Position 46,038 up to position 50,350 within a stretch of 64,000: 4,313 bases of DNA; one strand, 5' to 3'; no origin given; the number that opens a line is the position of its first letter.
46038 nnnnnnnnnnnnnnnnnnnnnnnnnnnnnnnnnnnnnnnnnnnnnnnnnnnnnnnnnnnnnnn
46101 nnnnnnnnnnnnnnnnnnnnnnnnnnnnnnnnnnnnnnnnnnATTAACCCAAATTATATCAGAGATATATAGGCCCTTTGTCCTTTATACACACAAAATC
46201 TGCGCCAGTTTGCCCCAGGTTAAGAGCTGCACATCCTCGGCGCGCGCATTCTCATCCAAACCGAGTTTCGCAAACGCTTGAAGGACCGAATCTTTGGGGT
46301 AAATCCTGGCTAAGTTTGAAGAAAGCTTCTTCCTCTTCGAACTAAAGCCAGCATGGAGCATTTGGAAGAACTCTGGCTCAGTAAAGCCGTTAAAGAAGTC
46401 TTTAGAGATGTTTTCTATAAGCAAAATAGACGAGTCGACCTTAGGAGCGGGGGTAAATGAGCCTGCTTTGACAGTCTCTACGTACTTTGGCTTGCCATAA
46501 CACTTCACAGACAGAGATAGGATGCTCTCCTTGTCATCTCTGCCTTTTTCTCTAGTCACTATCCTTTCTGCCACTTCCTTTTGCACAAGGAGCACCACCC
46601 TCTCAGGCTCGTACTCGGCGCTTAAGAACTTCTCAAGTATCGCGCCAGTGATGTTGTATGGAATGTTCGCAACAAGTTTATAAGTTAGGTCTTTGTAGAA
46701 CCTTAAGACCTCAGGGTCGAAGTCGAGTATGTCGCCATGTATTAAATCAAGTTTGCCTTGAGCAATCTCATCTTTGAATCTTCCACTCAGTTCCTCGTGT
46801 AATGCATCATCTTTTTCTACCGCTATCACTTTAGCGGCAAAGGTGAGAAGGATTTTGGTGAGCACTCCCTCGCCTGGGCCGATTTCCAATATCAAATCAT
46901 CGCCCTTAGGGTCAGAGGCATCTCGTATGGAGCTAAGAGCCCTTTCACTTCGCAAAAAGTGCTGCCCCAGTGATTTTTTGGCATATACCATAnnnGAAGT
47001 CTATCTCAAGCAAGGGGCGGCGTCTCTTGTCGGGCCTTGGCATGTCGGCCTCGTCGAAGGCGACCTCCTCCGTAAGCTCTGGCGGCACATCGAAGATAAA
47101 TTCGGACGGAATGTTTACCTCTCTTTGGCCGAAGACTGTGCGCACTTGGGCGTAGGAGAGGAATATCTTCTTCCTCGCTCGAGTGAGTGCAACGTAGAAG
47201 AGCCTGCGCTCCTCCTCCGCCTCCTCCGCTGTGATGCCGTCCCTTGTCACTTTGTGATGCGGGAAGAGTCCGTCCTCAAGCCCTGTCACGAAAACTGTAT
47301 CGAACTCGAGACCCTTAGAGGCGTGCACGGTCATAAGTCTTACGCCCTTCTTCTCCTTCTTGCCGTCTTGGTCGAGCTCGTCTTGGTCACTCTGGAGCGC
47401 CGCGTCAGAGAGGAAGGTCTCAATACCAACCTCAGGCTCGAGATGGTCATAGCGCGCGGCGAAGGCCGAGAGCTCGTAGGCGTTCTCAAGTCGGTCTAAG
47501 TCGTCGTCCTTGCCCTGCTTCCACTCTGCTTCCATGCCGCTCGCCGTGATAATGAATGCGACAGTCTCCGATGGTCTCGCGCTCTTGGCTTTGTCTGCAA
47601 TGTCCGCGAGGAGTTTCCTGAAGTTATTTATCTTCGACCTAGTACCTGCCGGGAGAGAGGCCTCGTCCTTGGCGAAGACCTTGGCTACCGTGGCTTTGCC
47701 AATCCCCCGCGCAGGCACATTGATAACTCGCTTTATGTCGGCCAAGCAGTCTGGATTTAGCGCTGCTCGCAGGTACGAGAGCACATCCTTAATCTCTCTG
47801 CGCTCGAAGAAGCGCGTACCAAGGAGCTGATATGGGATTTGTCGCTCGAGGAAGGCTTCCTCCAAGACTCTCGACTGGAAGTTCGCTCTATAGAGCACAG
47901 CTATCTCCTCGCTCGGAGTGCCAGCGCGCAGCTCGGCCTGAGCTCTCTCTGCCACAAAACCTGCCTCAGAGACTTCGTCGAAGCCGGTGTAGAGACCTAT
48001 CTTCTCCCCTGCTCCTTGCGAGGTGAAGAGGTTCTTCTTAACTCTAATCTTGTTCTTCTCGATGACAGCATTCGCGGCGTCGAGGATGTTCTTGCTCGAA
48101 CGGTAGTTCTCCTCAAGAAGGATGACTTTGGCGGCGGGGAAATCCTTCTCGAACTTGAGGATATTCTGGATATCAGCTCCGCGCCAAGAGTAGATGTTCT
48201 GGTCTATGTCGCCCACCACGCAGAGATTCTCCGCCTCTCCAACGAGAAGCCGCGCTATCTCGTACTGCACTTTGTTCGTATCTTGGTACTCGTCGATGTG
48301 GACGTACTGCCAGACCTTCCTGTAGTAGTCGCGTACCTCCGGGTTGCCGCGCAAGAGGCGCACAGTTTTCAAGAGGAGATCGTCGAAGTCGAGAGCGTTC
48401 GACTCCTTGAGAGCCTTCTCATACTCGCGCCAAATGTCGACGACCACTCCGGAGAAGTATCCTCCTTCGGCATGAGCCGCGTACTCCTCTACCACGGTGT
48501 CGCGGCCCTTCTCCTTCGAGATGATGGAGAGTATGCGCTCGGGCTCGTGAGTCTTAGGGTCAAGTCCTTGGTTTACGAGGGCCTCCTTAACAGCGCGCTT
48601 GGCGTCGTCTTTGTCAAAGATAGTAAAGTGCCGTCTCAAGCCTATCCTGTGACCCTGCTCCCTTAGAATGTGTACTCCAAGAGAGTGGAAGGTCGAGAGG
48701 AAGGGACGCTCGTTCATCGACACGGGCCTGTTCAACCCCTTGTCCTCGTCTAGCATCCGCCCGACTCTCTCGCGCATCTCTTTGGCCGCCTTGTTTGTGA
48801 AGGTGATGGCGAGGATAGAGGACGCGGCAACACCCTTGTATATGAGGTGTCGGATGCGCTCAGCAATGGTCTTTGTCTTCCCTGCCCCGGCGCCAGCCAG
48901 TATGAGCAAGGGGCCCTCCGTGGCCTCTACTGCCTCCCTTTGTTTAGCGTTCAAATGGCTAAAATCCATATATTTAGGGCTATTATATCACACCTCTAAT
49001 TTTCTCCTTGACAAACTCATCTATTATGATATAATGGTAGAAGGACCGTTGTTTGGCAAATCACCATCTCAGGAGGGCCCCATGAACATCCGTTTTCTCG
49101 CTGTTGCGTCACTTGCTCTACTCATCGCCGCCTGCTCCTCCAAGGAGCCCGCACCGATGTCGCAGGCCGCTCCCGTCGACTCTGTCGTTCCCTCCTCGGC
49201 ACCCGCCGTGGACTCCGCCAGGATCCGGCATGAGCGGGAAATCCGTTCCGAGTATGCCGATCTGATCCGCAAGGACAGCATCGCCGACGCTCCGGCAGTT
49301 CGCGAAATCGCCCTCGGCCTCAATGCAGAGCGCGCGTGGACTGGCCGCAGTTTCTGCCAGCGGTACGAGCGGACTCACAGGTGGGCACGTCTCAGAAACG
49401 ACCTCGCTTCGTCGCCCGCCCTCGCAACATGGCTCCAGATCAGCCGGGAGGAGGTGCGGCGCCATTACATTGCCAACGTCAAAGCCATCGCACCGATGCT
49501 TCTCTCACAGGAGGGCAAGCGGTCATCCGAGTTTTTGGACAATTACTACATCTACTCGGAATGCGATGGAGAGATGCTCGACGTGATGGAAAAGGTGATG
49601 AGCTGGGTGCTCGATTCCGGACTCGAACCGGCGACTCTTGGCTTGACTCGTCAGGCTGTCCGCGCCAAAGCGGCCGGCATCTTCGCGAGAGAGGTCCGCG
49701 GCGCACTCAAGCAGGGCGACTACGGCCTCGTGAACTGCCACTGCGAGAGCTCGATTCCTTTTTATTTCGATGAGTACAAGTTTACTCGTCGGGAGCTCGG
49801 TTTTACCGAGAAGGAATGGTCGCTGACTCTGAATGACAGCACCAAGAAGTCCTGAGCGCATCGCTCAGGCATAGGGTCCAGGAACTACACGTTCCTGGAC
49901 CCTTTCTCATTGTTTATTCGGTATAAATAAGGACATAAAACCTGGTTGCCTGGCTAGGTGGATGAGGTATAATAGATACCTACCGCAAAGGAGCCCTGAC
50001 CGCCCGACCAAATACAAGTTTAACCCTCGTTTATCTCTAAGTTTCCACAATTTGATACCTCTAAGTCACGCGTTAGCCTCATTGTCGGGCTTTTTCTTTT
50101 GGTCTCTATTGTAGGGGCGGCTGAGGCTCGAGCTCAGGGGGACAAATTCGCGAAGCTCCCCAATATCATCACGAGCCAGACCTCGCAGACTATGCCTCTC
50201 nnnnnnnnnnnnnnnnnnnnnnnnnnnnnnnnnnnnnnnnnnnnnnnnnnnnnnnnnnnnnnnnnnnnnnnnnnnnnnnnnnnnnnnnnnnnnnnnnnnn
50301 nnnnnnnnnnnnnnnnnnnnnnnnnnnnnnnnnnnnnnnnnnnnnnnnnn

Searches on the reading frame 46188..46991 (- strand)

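Call 21: search_protein_families(library=pfam, proteins=[window:46188-46991:-], max_evalue=0.001)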
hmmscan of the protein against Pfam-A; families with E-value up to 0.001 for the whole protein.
window:46188-46991:- (268 aa): 1 family
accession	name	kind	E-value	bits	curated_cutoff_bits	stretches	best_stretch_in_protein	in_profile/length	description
PF00398.26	RrnaAD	-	1.8e-48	165.4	24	1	4-265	4-260/263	Ribosomal RNA adenine dimethylase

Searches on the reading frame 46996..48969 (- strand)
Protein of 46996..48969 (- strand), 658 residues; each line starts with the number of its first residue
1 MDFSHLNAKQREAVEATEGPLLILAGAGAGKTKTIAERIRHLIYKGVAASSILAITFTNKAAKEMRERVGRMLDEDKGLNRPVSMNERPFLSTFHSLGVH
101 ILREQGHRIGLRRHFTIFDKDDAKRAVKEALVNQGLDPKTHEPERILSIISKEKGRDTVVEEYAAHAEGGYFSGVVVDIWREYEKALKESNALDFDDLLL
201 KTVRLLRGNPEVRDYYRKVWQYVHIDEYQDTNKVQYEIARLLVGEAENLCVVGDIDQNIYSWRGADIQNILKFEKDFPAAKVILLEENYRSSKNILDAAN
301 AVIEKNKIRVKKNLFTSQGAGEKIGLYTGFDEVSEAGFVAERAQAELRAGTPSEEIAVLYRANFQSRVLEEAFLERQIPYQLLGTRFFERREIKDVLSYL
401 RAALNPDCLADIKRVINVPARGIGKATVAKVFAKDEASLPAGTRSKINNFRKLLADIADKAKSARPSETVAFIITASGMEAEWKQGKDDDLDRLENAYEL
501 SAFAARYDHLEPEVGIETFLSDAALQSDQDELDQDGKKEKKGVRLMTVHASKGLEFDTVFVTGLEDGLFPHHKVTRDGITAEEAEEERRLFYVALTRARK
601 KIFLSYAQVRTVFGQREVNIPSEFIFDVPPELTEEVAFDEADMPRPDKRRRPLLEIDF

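Call 21: search_protein_families(library=pfam, proteins=[window:46996-48969:-], max_evalue=0.001)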
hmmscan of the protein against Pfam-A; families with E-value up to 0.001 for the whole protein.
window:46996-48969:- (658 aa): 8 families
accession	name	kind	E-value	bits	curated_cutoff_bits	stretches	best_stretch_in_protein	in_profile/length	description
PF00580.27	UvrD-helicase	-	1.3e-86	291.1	23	1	6-278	1-271/271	UvrD/REP helicase N-terminal domain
PF13361.12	UvrD_C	-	2e-67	228.5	25.6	2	283-432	1-151/350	UvrD-like helicase C-terminal domain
PF13245.12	AAA_19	-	2e-22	80.2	25.1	1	10-261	1-132/134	AAA domain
PF13538.12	UvrD_C_2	-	9.8e-12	45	27.4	2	581-604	27-51/52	UvrD-like helicase C-terminal domain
PF01443.25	Viral_helicase1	-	3e-07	30.9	21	0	538-603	172-225/228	Viral superfamily 1 RNA helicase core domain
PF13604.12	AAA_30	-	1.7e-05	25.1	27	1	5-70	1-67/191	AAA domain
PF13087.12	AAA_12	-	2.5e-05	24.4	27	0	530-603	123-189/195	AAA domain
PF13086.12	AAA_11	-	0.00048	20.4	27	1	5-75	1-77/257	AAA domain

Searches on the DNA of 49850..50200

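Call 45: search_rna_families(source=window, start=49850, end=50200, threshold=evalue, max_evalue=10)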
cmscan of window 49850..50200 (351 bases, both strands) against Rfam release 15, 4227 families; matches with E-value up to 10: 0.
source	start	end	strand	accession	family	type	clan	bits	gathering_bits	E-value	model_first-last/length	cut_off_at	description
